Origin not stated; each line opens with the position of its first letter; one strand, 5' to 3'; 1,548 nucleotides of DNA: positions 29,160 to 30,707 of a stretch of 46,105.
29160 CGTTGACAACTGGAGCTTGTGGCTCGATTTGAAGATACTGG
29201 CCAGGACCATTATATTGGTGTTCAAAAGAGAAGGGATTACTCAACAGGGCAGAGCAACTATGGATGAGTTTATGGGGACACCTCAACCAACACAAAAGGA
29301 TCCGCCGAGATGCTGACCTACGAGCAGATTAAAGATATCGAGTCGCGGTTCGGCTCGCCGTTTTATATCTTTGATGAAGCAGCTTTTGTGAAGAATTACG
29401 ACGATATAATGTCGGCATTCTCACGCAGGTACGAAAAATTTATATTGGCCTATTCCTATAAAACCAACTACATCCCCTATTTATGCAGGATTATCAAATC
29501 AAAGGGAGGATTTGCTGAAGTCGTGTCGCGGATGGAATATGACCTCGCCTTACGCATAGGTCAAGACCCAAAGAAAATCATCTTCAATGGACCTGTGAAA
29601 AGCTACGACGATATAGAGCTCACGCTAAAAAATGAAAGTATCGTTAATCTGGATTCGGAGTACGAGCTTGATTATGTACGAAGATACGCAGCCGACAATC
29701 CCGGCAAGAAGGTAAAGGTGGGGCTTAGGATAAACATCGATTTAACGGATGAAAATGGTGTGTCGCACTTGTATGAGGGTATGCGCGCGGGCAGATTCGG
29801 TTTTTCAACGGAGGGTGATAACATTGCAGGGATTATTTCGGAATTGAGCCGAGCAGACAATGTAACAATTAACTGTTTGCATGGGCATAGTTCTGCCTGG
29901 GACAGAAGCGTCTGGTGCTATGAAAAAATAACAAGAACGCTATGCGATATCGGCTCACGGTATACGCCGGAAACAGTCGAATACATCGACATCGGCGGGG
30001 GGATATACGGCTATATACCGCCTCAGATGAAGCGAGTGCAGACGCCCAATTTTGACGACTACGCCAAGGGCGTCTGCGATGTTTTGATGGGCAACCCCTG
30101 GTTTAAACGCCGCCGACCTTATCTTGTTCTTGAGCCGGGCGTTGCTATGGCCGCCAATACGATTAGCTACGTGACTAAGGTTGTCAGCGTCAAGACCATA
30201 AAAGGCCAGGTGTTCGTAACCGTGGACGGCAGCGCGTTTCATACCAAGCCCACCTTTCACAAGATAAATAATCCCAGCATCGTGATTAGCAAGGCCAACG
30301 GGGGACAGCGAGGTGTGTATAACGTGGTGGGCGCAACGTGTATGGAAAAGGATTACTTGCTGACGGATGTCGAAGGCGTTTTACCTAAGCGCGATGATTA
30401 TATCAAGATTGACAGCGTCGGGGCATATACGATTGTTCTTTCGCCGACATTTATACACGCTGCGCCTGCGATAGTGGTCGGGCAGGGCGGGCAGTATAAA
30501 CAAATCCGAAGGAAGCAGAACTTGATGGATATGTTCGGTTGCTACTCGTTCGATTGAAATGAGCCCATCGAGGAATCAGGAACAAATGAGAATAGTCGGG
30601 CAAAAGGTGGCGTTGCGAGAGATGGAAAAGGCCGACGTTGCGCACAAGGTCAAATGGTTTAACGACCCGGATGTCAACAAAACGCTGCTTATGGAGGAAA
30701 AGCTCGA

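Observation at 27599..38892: Eleven-gene, translationally coupled operon joining a PglC-type initiating transferase to an ACP-centred acyl-building toolkit (candidate undescribed glycan-decoration pathway)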

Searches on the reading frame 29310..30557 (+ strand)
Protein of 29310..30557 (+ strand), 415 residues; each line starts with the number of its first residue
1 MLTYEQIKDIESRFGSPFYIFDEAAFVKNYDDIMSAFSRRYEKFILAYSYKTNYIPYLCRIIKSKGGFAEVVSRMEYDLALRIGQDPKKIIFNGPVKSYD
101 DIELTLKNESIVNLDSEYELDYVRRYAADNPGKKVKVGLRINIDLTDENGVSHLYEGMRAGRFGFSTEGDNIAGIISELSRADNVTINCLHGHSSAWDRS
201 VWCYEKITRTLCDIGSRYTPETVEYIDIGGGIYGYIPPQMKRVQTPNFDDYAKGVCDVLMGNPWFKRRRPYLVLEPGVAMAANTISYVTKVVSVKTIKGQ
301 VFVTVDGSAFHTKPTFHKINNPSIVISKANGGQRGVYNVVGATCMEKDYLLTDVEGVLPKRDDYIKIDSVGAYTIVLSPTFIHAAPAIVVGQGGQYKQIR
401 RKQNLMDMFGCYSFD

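Call 5: search_protein_families(library=pfam, proteins=[window:29310-30557:+], max_evalue=0.01)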
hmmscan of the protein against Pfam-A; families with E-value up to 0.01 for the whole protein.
window:29310-30557:+ (415 aa): 2 families
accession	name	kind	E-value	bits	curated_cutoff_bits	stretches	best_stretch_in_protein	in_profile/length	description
PF02784.22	Orn_Arg_deC_N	-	2e-20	73.6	23.4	1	34-282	8-247/247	Pyridoxal-dependent decarboxylase, pyridoxal binding domain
PF00278.28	Orn_DAP_Arg_deC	-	1.3e-08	35.4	23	1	78-371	5-95/95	Pyridoxal-dependent decarboxylase, C-terminal sheet domain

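Call 6: search_protein_families(library=ncbifam, proteins=[window:29310-30557:+], max_evalue=0.01)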
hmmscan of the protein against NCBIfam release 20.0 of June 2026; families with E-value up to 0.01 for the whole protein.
window:29310-30557:+ (415 aa): 6 families
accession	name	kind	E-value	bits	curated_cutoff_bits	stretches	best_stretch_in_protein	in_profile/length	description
TIGR01048.1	lysA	equivalog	3.8e-52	177.2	297.9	1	4-409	13-413/417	diaminopimelate decarboxylase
NF041039.1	FslC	exception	7.1e-42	143.7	500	1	2-404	14-417/418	rhizoferrin biosystnesis N-citrylornithine decarboxylase FslC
TIGR03099.1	dCO2ase_PEP1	hypoth_equivalog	7.3e-30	104.3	478.45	1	6-382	14-387/398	pyridoxal-dependent decarboxylase, exosortase A system-associated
NF052544.1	OrLyDeCDokD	equivalog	5.8e-23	81.2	700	1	6-235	32-262/461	ornithine/lysine decarboxylase DokD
NF006515.0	PRK08961.1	equivalog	1.5e-18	66.2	802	1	15-384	502-851/861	bifunctional aspartate kinase/diaminopimelate decarboxylase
TIGR01047.1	nspC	equivalog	2.1e-05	23.1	409.05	1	16-400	3-369/380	carboxynorspermidine decarboxylase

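Call 33: search_solved_structures(query=window:29310-30557:+, max_evalue=0.00001)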
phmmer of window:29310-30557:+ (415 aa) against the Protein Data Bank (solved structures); distinct sequences matched with E-value up to 0.00001: 25.
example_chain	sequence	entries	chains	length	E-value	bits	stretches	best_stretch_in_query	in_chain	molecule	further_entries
2p3e_A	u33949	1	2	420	3.1e-31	111.7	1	7-405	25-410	Diaminopimelate decarboxylase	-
7kh2_A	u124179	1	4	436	7.7e-31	110.5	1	2-403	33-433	N-citrylornithine decarboxylase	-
6n2a_A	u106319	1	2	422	2.3e-26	95.7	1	11-406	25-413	Diaminopimelate decarboxylase 1, chloroplastic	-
1twi_A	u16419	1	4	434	3.1e-26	95.3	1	9-407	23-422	Diaminopimelate decarboxylase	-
1tuf_A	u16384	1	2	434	3.1e-26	95.3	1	9-407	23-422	Diaminopimelate decarboxylase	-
3n2b_A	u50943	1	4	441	6.7e-26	94.2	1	7-410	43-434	Diaminopimelate decarboxylase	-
6n2f_A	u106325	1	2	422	1.3e-25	93.3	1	11-406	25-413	Diaminopimelate decarboxylase 2, chloroplastic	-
2j66_A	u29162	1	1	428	5.2e-23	84.7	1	6-408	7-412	BTRK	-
7ru7_A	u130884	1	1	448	6.1e-23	84.4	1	6-408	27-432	L-glutamyl-[BtrI acyl-carrier protein] decarboxylase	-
3c5q_A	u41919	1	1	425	6.3e-21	77.8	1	13-408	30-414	Diaminopimelate decarboxylase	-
2qgh_A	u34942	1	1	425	1.1e-20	77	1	13-408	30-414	Diaminopimelate decarboxylase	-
3vab_A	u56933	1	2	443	1.9e-20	76.2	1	8-408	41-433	Diaminopimelate decarboxylase 1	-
4xg1_A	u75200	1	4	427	3.5e-19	72.1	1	8-409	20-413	Diaminopimelate decarboxylase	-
2yxx_A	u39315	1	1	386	1.2e-17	67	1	10-409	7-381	Diaminopimelate decarboxylase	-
5x7m_A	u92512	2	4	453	2.5e-14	56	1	7-410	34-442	Diaminopimelate decarboxylase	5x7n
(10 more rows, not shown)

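Call 49: search_solved_structures(query=window:29310-30557:+, max_evalue=1e-22, show_alignments=5)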
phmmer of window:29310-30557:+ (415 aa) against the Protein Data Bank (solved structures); distinct sequences matched with E-value up to 1e-22: 9.
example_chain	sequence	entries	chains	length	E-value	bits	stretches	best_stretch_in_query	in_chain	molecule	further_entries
2p3e_A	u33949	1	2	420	3.1e-31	111.7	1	7-405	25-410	Diaminopimelate decarboxylase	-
7kh2_A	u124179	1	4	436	7.7e-31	110.5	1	2-403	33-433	N-citrylornithine decarboxylase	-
6n2a_A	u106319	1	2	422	2.3e-26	95.7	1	11-406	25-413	Diaminopimelate decarboxylase 1, chloroplastic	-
1twi_A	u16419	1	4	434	3.1e-26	95.3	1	9-407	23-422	Diaminopimelate decarboxylase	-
1tuf_A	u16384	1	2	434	3.1e-26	95.3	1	9-407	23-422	Diaminopimelate decarboxylase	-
3n2b_A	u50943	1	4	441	6.7e-26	94.2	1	7-410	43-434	Diaminopimelate decarboxylase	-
6n2f_A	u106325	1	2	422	1.3e-25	93.3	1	11-406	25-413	Diaminopimelate decarboxylase 2, chloroplastic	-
2j66_A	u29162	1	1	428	5.2e-23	84.7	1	6-408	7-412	BTRK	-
7ru7_A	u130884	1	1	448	6.1e-23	84.4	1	6-408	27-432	L-glutamyl-[BtrI acyl-carrier protein] decarboxylase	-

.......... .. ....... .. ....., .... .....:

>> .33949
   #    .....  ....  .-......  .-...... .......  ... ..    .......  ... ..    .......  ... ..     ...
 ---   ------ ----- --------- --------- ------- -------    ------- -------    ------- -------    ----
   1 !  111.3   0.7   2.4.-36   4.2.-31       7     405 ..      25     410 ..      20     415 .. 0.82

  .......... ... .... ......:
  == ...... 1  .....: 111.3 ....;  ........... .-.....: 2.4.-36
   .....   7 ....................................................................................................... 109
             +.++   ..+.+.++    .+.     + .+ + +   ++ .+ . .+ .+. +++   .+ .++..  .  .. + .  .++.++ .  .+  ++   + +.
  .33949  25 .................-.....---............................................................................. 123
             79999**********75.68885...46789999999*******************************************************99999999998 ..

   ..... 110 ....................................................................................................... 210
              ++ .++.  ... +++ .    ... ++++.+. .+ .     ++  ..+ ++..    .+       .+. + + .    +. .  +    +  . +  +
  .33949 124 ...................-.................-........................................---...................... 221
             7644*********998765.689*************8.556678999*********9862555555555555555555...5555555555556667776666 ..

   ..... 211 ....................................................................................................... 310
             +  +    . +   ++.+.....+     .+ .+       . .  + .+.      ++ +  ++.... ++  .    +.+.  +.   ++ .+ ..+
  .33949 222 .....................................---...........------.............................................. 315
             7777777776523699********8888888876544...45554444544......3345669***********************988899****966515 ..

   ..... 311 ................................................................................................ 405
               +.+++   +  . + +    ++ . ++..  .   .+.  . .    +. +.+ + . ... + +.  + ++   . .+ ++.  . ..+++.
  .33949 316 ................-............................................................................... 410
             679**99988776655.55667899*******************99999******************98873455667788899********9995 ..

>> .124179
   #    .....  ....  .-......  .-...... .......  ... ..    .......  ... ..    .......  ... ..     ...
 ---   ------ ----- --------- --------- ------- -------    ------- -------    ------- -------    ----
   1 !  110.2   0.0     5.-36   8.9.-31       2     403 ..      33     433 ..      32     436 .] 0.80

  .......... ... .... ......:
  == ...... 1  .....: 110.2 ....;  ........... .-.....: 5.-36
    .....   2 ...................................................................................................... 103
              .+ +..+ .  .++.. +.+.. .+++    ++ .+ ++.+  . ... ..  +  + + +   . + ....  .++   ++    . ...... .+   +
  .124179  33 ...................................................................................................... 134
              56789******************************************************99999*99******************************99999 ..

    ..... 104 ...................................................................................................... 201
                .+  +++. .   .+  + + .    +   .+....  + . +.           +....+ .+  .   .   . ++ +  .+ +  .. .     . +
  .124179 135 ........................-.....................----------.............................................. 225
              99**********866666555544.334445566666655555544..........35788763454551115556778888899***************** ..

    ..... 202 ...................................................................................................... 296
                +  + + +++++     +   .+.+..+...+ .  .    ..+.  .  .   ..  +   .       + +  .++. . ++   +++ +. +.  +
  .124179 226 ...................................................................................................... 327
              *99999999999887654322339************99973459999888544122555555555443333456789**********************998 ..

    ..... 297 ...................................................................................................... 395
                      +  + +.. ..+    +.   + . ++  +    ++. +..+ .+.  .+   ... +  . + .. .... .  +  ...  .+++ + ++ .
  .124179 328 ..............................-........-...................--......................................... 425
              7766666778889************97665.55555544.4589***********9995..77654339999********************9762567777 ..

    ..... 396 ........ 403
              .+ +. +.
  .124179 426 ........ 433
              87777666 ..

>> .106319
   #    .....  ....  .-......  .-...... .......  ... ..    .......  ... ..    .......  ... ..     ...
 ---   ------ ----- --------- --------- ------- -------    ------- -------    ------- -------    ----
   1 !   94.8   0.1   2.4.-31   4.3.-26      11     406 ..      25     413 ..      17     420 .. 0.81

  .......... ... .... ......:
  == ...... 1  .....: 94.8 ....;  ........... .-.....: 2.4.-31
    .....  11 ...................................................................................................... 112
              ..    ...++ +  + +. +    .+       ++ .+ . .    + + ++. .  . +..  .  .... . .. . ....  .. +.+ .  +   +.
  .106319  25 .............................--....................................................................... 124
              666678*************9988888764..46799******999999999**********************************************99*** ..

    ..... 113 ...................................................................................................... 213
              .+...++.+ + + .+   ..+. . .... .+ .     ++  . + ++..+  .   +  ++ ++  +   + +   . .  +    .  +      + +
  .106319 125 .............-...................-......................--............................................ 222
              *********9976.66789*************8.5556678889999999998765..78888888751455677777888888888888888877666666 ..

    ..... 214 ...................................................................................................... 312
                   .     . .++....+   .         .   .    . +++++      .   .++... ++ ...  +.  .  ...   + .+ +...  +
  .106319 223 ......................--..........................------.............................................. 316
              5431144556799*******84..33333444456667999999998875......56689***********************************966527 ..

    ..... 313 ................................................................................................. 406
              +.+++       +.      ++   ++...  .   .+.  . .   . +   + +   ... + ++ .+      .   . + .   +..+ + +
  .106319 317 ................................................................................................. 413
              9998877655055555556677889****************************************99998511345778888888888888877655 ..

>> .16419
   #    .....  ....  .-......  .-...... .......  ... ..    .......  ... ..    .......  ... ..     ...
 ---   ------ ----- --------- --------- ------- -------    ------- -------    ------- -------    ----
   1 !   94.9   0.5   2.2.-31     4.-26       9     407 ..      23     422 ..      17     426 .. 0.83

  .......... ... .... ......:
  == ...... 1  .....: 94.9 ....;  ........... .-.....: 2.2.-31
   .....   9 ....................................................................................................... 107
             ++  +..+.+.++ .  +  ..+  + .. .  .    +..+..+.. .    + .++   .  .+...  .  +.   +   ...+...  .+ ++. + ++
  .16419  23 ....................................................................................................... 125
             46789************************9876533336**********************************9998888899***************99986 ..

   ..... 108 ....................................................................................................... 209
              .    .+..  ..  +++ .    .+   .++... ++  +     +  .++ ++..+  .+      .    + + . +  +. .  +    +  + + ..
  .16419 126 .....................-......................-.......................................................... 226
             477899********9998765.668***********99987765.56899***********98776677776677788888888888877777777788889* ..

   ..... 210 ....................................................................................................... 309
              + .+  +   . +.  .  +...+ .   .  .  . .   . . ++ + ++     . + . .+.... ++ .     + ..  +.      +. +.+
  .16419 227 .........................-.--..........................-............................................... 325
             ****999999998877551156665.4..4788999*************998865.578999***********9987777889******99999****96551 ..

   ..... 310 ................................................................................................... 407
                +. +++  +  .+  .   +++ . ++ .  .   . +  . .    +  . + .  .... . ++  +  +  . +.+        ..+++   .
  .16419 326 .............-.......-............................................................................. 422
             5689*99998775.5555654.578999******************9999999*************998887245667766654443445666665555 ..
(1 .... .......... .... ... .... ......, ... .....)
